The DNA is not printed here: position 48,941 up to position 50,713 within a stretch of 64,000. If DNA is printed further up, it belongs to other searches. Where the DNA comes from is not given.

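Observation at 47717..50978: KaiC-like ATPase cassette without KaiA/KaiB: unknown 140-aa protein, KaiC-like, repeat-bearing histidine kinase, REC-PAS regulator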

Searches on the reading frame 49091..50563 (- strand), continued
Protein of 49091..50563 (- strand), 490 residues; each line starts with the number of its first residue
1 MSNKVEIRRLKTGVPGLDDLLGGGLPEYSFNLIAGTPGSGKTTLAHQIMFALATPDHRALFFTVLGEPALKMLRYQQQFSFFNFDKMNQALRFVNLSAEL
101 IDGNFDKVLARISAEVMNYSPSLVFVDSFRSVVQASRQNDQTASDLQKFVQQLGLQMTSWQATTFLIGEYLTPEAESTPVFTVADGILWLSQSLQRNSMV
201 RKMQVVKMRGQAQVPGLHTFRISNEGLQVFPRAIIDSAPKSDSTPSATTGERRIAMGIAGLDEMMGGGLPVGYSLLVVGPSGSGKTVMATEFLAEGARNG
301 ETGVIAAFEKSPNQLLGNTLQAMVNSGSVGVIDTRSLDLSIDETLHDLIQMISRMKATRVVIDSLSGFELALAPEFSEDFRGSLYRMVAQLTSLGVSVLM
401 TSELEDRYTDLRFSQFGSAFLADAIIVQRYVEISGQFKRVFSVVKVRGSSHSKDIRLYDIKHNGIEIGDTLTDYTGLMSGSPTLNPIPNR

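Call 5: search_solved_structures(query=window:49091-50563:-, show_alignments=3, max_evalue=0.00001)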
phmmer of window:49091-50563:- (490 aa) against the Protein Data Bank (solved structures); distinct sequences matched with E-value up to 0.00001: 47.
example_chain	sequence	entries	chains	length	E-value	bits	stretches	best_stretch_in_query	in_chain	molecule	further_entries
8zn5_B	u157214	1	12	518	2.7e-59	204.2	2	248-483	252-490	KaiC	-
8zn6_F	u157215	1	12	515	4.1e-57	197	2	183-484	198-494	KaiC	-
7dy1_A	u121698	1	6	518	1.7e-53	185.1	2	183-484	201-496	Circadian clock protein kinase KaiC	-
4o0m_A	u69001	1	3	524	1.8e-53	185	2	183-484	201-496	Circadian clock protein kinase KaiC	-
5jwq_A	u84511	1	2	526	2e-53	184.8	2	183-484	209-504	Circadian clock protein kinase KaiC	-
8jon_A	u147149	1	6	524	8.4e-53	182.8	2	183-484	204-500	Circadian clock oscillator protein KaiC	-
8zn7_D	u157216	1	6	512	1.3e-50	175.6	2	201-482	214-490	KaiC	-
7dye_A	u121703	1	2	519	5.4e-50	173.5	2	183-484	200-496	Circadian clock protein kinase KaiC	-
3k0c_A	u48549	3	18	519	6.7e-50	173.2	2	183-484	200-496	Circadian clock protein kinase KaiC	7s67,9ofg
3k0a_A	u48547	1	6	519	6.7e-50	173.2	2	183-484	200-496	Circadian clock protein kinase KaiC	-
3jzm_A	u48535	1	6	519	1.1e-49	172.5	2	183-484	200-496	Circadian clock protein kinase kaiC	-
3k0f_A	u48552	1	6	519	1.1e-49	172.5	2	183-484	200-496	Circadian clock protein kinase KaiC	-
7dyk_A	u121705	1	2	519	1.1e-49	172.4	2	183-484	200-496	Circadian clock protein kinase KaiC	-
7wdc_A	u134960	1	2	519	1.3e-49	172.3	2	183-484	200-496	Circadian clock protein kinase KaiC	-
1u9i_A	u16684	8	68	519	1.3e-49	172.2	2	183-484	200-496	KaiC | Circadian clock protein kinase kaiC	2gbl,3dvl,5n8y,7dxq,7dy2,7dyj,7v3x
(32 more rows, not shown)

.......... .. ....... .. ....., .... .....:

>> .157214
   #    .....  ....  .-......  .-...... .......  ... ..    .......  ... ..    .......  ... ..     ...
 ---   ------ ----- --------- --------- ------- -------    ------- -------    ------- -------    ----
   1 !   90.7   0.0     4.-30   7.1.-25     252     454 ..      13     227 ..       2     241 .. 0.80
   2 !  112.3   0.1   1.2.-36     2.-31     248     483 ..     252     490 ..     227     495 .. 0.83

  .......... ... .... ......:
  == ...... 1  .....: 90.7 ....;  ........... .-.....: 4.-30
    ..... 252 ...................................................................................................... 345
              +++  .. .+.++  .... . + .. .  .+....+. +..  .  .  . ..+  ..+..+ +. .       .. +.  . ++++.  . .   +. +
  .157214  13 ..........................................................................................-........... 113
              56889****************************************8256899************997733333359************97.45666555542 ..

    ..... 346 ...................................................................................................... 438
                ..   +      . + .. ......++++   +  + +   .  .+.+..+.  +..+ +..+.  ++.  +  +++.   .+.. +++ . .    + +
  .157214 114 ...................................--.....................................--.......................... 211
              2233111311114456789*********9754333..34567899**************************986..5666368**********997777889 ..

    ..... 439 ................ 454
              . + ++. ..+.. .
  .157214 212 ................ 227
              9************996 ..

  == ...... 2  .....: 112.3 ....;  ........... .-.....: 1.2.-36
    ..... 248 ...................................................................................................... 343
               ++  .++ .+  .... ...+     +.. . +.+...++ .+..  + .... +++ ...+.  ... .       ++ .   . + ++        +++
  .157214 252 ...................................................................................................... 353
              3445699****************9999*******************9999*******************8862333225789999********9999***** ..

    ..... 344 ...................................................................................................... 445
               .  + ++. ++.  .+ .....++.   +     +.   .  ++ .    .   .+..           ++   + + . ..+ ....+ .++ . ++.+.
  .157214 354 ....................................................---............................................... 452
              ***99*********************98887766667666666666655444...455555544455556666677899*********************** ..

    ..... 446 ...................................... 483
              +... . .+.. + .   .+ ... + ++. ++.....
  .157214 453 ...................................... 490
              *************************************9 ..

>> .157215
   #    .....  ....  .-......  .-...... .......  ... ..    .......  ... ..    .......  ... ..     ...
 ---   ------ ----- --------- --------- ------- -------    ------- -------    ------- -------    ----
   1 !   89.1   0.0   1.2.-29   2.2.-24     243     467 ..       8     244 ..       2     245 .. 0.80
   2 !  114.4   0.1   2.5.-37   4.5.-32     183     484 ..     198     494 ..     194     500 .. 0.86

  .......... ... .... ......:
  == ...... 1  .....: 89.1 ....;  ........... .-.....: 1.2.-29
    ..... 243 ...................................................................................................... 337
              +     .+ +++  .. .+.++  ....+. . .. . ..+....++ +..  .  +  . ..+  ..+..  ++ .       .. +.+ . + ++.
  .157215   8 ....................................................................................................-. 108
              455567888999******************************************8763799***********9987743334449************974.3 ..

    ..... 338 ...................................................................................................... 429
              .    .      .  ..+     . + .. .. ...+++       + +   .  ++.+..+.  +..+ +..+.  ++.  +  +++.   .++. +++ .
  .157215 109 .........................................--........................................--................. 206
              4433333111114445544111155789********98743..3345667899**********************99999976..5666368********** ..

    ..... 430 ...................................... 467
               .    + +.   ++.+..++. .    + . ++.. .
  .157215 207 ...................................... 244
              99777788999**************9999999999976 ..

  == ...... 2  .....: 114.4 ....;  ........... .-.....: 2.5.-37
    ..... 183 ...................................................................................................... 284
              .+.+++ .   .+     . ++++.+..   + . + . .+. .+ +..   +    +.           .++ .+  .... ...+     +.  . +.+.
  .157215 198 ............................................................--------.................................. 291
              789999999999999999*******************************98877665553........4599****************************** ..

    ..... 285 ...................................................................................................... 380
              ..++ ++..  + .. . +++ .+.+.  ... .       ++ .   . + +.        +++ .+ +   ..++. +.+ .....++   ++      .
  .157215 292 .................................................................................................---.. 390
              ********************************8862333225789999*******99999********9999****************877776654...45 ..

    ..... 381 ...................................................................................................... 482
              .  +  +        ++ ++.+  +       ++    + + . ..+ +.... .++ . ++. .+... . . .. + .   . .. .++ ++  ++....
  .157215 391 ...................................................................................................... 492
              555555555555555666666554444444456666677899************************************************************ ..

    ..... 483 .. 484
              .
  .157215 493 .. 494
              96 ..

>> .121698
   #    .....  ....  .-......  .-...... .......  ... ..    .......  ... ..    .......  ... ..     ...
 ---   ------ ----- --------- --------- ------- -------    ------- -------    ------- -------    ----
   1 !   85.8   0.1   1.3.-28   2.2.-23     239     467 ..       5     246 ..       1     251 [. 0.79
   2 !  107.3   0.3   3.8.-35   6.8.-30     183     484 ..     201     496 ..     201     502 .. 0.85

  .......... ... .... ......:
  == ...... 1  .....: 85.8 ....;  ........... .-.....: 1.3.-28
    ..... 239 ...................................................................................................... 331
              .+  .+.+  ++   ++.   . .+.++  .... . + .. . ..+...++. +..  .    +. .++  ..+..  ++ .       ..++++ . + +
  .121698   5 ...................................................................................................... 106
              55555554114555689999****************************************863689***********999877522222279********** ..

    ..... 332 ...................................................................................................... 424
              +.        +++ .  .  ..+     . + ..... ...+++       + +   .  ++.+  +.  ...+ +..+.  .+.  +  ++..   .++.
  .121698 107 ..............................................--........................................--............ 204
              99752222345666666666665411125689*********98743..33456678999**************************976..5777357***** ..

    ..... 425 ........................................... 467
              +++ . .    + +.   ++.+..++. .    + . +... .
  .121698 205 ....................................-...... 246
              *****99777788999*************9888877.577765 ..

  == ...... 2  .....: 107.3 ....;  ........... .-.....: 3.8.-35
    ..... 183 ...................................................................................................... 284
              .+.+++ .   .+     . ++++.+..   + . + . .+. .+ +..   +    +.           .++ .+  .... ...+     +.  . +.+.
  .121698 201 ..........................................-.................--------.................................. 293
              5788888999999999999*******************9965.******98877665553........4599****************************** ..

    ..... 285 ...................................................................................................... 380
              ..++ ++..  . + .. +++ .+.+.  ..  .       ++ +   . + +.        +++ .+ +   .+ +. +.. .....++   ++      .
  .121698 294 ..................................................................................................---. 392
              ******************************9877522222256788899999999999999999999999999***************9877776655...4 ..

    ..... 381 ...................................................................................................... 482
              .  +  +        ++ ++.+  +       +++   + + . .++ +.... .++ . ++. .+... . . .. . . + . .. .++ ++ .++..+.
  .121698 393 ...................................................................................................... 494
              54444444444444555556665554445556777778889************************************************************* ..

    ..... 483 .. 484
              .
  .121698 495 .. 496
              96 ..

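Call 40: search_protein_families(library=padloc, proteins=[window:49091-50563:-], max_evalue=0.01)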
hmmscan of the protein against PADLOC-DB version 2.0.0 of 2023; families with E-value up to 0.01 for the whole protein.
window:49091-50563:- (490 aa): 10 families
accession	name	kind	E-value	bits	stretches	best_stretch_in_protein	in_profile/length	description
PDLC04140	mad8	-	9.8e-14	49.6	1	26-167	25-143/314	mads_8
PDLC02195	IetA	-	1.2e-05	22.9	0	19-55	128-164/395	-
PDLC04135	mad3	-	3e-05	21.7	0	28-53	22-47/374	mads_3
PDLC02196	IetA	-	3.4e-05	21.4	0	24-54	118-148/374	-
PDLC04232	IetA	-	0.00011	19.7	0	32-55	120-143/330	-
PDLC05079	PDC-S73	-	0.00052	16.9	1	31-56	194-219/752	-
PDLC01515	Csx3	-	0.0024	15.5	0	32-63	10-39/183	"CAS-I,CAS-III; associated"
PDLC00915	TRIP13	-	0.0041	14.6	0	32-49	67-84/302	TRIP13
PDLC02350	AbiO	-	0.0075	13.1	0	29-102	193-264/468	AbiO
PDLC03860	LmuB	-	0.0091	12.6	0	29-83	27-91/565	-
